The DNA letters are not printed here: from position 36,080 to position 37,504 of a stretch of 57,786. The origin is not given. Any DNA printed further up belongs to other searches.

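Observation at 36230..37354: HydE/BioB-like radical SAM enzyme embedded between KS and methyltransferase genes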

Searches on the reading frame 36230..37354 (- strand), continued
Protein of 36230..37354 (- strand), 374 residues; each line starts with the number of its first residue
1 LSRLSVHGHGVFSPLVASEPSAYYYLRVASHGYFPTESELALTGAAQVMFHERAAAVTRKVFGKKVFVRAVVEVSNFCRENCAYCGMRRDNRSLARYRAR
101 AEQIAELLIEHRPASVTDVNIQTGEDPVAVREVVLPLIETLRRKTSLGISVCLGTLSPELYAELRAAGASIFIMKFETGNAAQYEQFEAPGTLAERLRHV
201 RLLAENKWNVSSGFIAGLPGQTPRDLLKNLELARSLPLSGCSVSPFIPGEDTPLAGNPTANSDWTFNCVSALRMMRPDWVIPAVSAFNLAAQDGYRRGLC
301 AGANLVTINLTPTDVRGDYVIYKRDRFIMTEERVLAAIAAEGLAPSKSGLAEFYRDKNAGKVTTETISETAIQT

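Call 45: search_protein_families(library=pfam, proteins=[L024:11082-12494:+, L040:11017-12444:+, L051:11123-12700:-, L024:9362-9946:-, L051:12712-13401:-], max_evalue=0.001)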
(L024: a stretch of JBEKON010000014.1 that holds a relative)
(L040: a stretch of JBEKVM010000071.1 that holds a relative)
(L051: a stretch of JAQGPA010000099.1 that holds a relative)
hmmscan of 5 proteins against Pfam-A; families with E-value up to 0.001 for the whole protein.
L024:11082-12494:+ (470 aa): 2 families
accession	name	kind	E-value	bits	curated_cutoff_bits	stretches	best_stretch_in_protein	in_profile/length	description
PF04055.27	Radical_SAM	-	5.5e-18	66.1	29.5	1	197-353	3-162/166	Radical SAM superfamily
PF02310.24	B12-binding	-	2.2e-15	57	32.1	1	20-135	12-120/121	B12 binding domain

L040:11017-12444:+ (475 aa): 2 families
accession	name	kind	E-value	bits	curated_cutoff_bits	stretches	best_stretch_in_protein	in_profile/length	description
PF04055.27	Radical_SAM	-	1.6e-19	71.2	29.5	1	196-352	2-161/166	Radical SAM superfamily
PF02310.24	B12-binding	-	1.7e-17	63.8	32.1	1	17-135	9-120/121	B12 binding domain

L051:11123-12700:- (525 aa): 5 families
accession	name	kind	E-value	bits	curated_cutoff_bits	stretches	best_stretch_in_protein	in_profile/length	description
PF04820.20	Trp_halogenase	-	1.2e-15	57.8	21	2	13-89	1-83/458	Tryptophan halogenase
PF01494.25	FAD_binding_3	-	2.6e-08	33.9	22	1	11-185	1-168/349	FAD binding domain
PF05834.18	Lycopene_cycl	-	1.8e-07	31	23.4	1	13-178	1-143/380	Lycopene cyclase protein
PF12831.13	FAD_oxidored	-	1.5e-06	28.2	27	1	13-193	1-163/416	FAD dependent oxidoreductase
PF01266.30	DAO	-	0.00055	20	27.9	0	13-87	1-71/353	FAD dependent oxidoreductase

L024:9362-9946:- (194 aa): 0 families

L051:12712-13401:- (229 aa): 0 families

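Call 54: predict_structure(alignment_id=A1)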
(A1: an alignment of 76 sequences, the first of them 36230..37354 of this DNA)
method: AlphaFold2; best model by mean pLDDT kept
length: 374 residues; sequences in the alignment: 76
mean_pLDDT: 91.1   pTM: 0.87
mean pLDDT of the five models: 91.1, 91.0, 90.5, 90.4, 90.1
residues with pLDDT >= 90: 316; 70-90: 15; 50-70: 18; < 50: 25
segments of 3 or more residues with pLDDT < 50: 1-3, 5-26
pLDDT, mean of each block of 10 residues (from residue 1): 42 41 50 92 98 98 98 98 97 97 98 98 98 99 98 98 98 98 94 97 97 98 96 96 97 97 98 97 96 97 98 96 90 97 98 88 63 56
secondary structure, 60 per line:
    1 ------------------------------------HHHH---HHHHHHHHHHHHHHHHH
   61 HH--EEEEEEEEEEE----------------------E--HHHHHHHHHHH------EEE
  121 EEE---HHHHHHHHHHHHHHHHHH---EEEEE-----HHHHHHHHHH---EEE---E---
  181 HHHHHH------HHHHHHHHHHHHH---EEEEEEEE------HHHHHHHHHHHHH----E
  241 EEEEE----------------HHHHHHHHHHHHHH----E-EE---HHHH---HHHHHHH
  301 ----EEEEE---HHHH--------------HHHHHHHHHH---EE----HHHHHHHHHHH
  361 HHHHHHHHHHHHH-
elements in order: H37-40 H44-62 E65-75 H101-111 E118-123 H127-144 E148-152 H158-167 E171-173 H181-186 H193-205 E209-216 H223-235 E240-245 H262-275 H287-290 H294-300 E305-309 H313-316 H331-340 H350-373

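Call 57: fold_search(model_id=the predicted structure, library=pdb)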
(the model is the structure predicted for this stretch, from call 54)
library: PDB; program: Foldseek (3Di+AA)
matches with E <= 10: 1821; with E <= 0.001: 550
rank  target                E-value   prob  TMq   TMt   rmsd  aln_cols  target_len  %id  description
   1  3iiz                  3.0e-31  1.00  0.78  0.84   2.4       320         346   29  X-ray structure of the FeFe-hydrogenase maturase HydE from T. maritima in complex with S-adenosyl-L-methionine (released 2009-09-22)
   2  7o1o                  4.3e-31  1.00  0.79  0.83   2.0       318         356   29  Complex-B bound [FeFe]-hydrogenase maturase HydE fromT. Maritima (Auxiliary cluster deleted variant) (released 2021-05-26)
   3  8qmk                  8.3e-31  1.00  0.79  0.83   2.0       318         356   29  Enzymatically-produced complex-B bound TmHydE structure (released 2023-11-22)
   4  5few                  8.3e-31  1.00  0.77  0.83   2.8       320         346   29  HydE from T. maritima in complex with S-adenosyl-L-cysteine (final product) (released 2016-04-06)
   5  3ciw                  8.8e-31  1.00  0.79  0.85   2.3       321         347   29  X-RAY structure of the [FeFe]-hydrogenase maturase HydE from thermotoga maritima (released 2008-04-08)
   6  7o1p                  9.9e-31  1.00  0.77  0.87   2.6       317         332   30  [FeFe]-hydrogenase maturase HydE from T. Maritima (C-ter stretch absent) (released 2021-05-26)
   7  7o1t                  1.1e-30  1.00  0.79  0.83   2.0       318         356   29  Fe(CO)2CNCl species bound [HydE from T. Maritima (released 2021-05-26)
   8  3cix                  1.7e-30  1.00  0.79  0.85   2.1       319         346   29  X-RAY structure of the [FeFe]-hydrogenase maturase HydE from thermotoga maritima in complex with thiocyanate (released 2008-04-08)
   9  5ff2                  1.9e-30  1.00  0.79  0.85   2.1       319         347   29  HydE from T. maritima in complex with (2R,4R)-TDA (released 2016-04-06)
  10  5fep                  2.0e-30  1.00  0.77  0.83   2.8       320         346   29  HydE from T. maritima in complex with (2R,4R)-MeTDA (released 2016-04-06)
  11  3t7v                  3.7e-22  1.00  0.75  0.83   3.0       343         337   24  Crystal structure of methylornithine synthase (PylB) (released 2011-11-30)
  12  8vdw_A                6.6e-19  1.00  0.73  0.83   2.8       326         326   16  X-Ray Crystal Structure of the biotin synthase from V. parvula (released 2024-01-24)
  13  8vdw_B                2.6e-18  1.00  0.73  0.81   2.9       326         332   18  X-Ray Crystal Structure of the biotin synthase from V. parvula (released 2024-01-24)
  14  1r30_A                1.2e-17  1.00  0.71  0.83   3.4       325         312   21  The Crystal Structure of Biotin Synthase, an S-Adenosylmethionine-Dependent Radical Enzyme (released 2004-01-13)
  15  1r30_B                1.2e-17  1.00  0.71  0.83   3.5       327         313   21  The Crystal Structure of Biotin Synthase, an S-Adenosylmethionine-Dependent Radical Enzyme (released 2004-01-13)
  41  1olt                  1.3e-06  1.00  0.37  0.33  13.8       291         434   17  Coproporphyrinogen III oxidase (HemN) from Escherichia coli is a Radical SAM enzyme. (released 2003-12-04)
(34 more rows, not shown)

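Call 58: find_encoding_contigs(protein=P0140, flank=8000, max_places=2)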
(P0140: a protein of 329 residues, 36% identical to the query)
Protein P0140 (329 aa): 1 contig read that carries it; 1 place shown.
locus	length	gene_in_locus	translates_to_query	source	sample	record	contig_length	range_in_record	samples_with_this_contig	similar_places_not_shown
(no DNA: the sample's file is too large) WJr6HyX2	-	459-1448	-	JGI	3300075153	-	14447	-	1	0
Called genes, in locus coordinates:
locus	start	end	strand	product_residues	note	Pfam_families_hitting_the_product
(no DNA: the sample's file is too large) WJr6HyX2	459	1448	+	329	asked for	PF04055:Radical_SAM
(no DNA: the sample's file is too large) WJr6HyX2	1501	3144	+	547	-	PF00501:AMP-binding, PF13193:AMP-binding_C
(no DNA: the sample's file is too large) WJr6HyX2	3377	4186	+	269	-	PF02563:Poly_export, PF10531:SLBB, PF22461:SLBB_2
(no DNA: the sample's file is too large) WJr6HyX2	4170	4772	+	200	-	PF13646:HEAT_2 (weak), PF01347:TPR_Vitellogenin (faint), PF02985:HEAT (faint), PF00514:Arm (faint), PF03130:HEAT_PBS (faint), PF13513:HEAT_EZ (faint), PF13646:HEAT_2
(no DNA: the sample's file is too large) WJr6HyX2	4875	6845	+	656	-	PF01656:CbiA (weak), PF10609:ParA (weak), PF13614:AAA_31 (weak)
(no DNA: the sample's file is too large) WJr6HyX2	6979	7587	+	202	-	PF19567:CpsB_CapC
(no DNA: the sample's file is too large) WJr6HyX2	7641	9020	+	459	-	PF02310:B12-binding, PF04055:Radical_SAM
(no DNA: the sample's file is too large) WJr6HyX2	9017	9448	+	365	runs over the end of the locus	PF20706:GT4-conflict, PF00534:Glycos_transf_1, PF13692:Glyco_trans_1_4, PF13524:Glyco_trans_1_2 (weak)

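Call 59: find_encoding_contigs(protein=P0141, flank=8000, max_places=2)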
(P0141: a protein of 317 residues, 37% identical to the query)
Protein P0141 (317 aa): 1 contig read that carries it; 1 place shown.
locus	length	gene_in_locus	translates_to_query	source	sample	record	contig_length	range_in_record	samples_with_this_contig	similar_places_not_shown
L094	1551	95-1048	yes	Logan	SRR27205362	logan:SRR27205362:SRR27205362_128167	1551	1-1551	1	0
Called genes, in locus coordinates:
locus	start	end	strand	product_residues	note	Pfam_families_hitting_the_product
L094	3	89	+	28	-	?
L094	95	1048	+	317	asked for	PF04055:Radical_SAM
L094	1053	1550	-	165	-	?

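Call 72: search_protein_families(library=ncbifam, proteins=[P0121, P0124, P0135, P0136, P0140, P0143, P0148, P0153, P0244, P0146], max_evalue=1e-20)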
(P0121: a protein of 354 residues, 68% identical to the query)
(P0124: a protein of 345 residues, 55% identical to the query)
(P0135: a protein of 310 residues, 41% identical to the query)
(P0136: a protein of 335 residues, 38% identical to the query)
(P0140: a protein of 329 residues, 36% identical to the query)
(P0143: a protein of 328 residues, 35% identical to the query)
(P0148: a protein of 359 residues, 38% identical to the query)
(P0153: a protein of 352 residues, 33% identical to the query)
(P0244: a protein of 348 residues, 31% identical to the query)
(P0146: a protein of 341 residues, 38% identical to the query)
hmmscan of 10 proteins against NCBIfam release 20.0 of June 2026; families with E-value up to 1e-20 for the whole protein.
P0121 (354 aa): 2 families
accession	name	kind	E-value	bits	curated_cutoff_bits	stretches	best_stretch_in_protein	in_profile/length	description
TIGR03956.1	rSAM_HydE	equivalog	1.5e-50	172.4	254.6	1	16-294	27-307/340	[FeFe] hydrogenase H-cluster radical SAM maturase HydE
TIGR03910.1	pyrrolys_PylB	equivalog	2e-35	122.3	348.2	1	20-308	38-326/347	methylornithine synthase PylB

P0124 (345 aa): 3 families
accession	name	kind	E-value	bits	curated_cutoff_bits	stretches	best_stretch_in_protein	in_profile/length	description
TIGR03956.1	rSAM_HydE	equivalog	2.3e-47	161.9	254.6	1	31-307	29-307/340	[FeFe] hydrogenase H-cluster radical SAM maturase HydE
TIGR03910.1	pyrrolys_PylB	equivalog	1e-29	103.6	348.2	1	35-296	39-303/347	methylornithine synthase PylB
TIGR00433.2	bioB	equivalog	3.2e-21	75.9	225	1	30-264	19-256/307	biotin synthase BioB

P0135 (310 aa): 2 families
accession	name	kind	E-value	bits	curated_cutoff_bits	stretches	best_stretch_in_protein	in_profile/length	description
TIGR03956.1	rSAM_HydE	equivalog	5.6e-55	186.9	254.6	1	6-284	32-307/340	[FeFe] hydrogenase H-cluster radical SAM maturase HydE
TIGR03910.1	pyrrolys_PylB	equivalog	2.7e-33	115.3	348.2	1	7-273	40-303/347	methylornithine synthase PylB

P0136 (335 aa): 3 families
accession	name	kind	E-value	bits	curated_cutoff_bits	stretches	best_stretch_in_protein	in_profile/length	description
TIGR03956.1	rSAM_HydE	equivalog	8.4e-76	255.4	254.6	1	9-317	4-313/340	[FeFe] hydrogenase H-cluster radical SAM maturase HydE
TIGR03910.1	pyrrolys_PylB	equivalog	1.3e-43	149.2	348.2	1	3-297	5-302/347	methylornithine synthase PylB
TIGR00433.2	bioB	equivalog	1.1e-25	90.6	225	1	17-292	4-282/307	biotin synthase BioB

P0140 (329 aa): 2 families
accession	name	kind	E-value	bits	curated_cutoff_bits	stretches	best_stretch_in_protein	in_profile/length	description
TIGR03956.1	rSAM_HydE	equivalog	9.9e-77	258.5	254.6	1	22-302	25-307/340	[FeFe] hydrogenase H-cluster radical SAM maturase HydE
TIGR03910.1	pyrrolys_PylB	equivalog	1.9e-41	142.1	348.2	1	10-293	19-305/347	methylornithine synthase PylB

P0143 (328 aa): 3 families
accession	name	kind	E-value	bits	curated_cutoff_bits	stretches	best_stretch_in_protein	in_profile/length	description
TIGR03956.1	rSAM_HydE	equivalog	2.9e-76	256.9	254.6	1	17-300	23-308/340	[FeFe] hydrogenase H-cluster radical SAM maturase HydE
TIGR03910.1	pyrrolys_PylB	equivalog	9.1e-50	169.5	348.2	1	20-287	33-302/347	methylornithine synthase PylB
TIGR00433.2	bioB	equivalog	5.8e-27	94.7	225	1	18-282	15-282/307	biotin synthase BioB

P0148 (359 aa): 3 families
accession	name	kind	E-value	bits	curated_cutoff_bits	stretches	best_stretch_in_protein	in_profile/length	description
TIGR03956.1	rSAM_HydE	equivalog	7.4e-106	354.2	254.6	1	9-342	2-338/340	[FeFe] hydrogenase H-cluster radical SAM maturase HydE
TIGR03910.1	pyrrolys_PylB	equivalog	2.2e-47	161.6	348.2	1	8-297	8-300/347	methylornithine synthase PylB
TIGR00433.2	bioB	equivalog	2.1e-27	96.2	225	1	18-295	3-283/307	biotin synthase BioB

P0153 (352 aa): 3 families
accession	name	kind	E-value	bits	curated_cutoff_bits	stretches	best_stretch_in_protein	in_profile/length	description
TIGR03956.1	rSAM_HydE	equivalog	1.8e-113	379.3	254.6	1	7-342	3-339/340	[FeFe] hydrogenase H-cluster radical SAM maturase HydE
TIGR03910.1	pyrrolys_PylB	equivalog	7.5e-47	159.9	348.2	1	3-297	6-301/347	methylornithine synthase PylB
TIGR00433.2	bioB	equivalog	4.5e-28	98.4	225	1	25-292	12-281/307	biotin synthase BioB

P0244 (348 aa): 4 families
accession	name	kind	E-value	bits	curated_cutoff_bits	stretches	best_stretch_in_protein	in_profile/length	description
TIGR03956.1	rSAM_HydE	equivalog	8.6e-113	377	254.6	1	10-342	1-338/340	[FeFe] hydrogenase H-cluster radical SAM maturase HydE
TIGR03910.1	pyrrolys_PylB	equivalog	4.8e-50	170.4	348.2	1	4-294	2-297/347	methylornithine synthase PylB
TIGR00433.2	bioB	equivalog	7e-29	101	225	1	20-294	3-282/307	biotin synthase BioB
TIGR03957.1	rSAM_HmdB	equivalog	1.1e-21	77.4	320.9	1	22-294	3-279/317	5,10-methenyltetrahydromethanopterin hydrogenase cofactor biosynthesis protein HmdB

P0146 (341 aa): 3 families
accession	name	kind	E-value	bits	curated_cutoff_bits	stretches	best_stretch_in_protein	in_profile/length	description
TIGR03956.1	rSAM_HydE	equivalog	1.1e-83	281.3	254.6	1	5-330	18-339/340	[FeFe] hydrogenase H-cluster radical SAM maturase HydE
TIGR03910.1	pyrrolys_PylB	equivalog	2.6e-37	128.5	348.2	1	4-289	21-304/347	methylornithine synthase PylB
TIGR00433.2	bioB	equivalog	3e-24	85.8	225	1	3-283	5-283/307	biotin synthase BioB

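Call 73: find_encoding_contigs(protein=P0144, flank=8000, max_places=2)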
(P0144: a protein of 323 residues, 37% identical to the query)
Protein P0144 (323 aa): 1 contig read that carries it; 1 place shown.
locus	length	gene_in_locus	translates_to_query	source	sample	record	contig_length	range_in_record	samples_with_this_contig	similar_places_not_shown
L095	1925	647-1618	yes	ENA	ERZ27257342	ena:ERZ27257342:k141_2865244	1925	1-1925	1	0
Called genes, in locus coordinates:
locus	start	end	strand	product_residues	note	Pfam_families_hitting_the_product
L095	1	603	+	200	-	?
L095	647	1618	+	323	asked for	PF04055:Radical_SAM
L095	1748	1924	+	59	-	?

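Call 74: find_encoding_contigs(protein=P0157, flank=8000, max_places=2)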
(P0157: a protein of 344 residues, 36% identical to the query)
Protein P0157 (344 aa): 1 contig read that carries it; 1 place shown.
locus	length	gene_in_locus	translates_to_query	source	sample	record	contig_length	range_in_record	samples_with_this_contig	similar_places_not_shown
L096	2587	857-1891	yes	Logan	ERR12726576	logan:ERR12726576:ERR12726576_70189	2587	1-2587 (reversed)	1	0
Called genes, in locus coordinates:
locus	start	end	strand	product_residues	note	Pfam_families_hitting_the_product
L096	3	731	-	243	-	?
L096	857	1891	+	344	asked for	PF04055:Radical_SAM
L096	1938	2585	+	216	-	?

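Call 75: search_protein_families(library=pfam, proteins=[L095:1-603:+, L096:1938-2585:+, L096:3-731:-, L094:1053-1550:-, L006:5080-7740:+, L091:9028-10176:+], max_evalue=0.001)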
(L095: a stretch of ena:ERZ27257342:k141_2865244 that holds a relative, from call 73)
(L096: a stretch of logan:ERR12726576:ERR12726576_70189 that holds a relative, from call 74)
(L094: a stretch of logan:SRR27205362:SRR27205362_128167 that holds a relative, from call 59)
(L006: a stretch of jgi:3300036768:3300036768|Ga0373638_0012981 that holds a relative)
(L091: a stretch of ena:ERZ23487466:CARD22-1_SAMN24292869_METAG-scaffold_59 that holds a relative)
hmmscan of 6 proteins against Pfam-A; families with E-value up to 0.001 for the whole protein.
L095:1-603:+ (200 aa): 2 families
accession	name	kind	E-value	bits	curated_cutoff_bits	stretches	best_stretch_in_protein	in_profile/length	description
PF00793.26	DAHP_synth_1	-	5e-65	219.5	25.5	1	1-194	54-256/270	DAHP synthetase I family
PF03102.20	NeuB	-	5.9e-09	36.2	22.1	1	19-197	57-227/241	NeuB family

L096:1938-2585:+ (216 aa): 10 families
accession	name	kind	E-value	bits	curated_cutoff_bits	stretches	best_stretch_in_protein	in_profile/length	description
PF00455.28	DeoRC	-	3.4e-21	76.3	31.8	1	98-212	2-117/160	DeoR C terminal sensor domain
PF08220.18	HTH_DeoR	-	7.2e-18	64.5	21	1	28-81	1-54/57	DeoR-like helix-turn-helix domain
PF08279.18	HTH_11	-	3.8e-08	33.5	25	1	28-72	1-46/55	HTH domain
PF12802.13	MarR_2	-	8e-07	29.6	27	1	28-74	6-53/61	MarR family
PF19187.6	HTH_PafC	-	8.8e-07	29.2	32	1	30-107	7-81/115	PafC helix-turn-helix domain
PF00392.27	GntR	-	1.7e-06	28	27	1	36-78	18-61/64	Bacterial regulatory proteins, gntR family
PF12840.13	HTH_20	-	1.7e-05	25.1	27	1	31-72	8-49/51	Helix-turn-helix domain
PF06163.17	DUF977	-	7.4e-05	23.3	22.1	1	30-77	15-63/134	Bacterial protein of unknown function (DUF977)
PF25213.1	HVO_A0261_N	-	8.8e-05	22.7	35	1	29-76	13-59/86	HVO_A0261 N-terminal domain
PF01047.28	MarR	-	0.00068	19.9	24.6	0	31-75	7-51/59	MarR family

L096:3-731:- (243 aa): 2 families
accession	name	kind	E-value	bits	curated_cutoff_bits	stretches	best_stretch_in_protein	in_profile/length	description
PF11959.13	DUF3473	-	2.4e-19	70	29.6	1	143-240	1-101/130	Domain of unknown function (DUF3473)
PF01522.26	Polysacc_deac_1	-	2.2e-18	66.8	23.1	1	33-141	18-123/124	Polysaccharide deacetylase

L094:1053-1550:- (165 aa): 1 family
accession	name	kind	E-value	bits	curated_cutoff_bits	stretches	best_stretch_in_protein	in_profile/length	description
PF22703.2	Cdc6_lid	-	7.8e-09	35.7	27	1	10-72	3-66/68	Cdc6 AAA+ ATPase-type lid domain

L006:5080-7740:+ (886 aa): 0 families

L091:9028-10176:+ (382 aa): 1 family
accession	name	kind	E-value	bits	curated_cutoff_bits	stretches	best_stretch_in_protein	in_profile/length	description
PF01555.25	N6_N4_Mtase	-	2.5e-05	24.8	26.7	0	14-49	178-213/221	DNA methylase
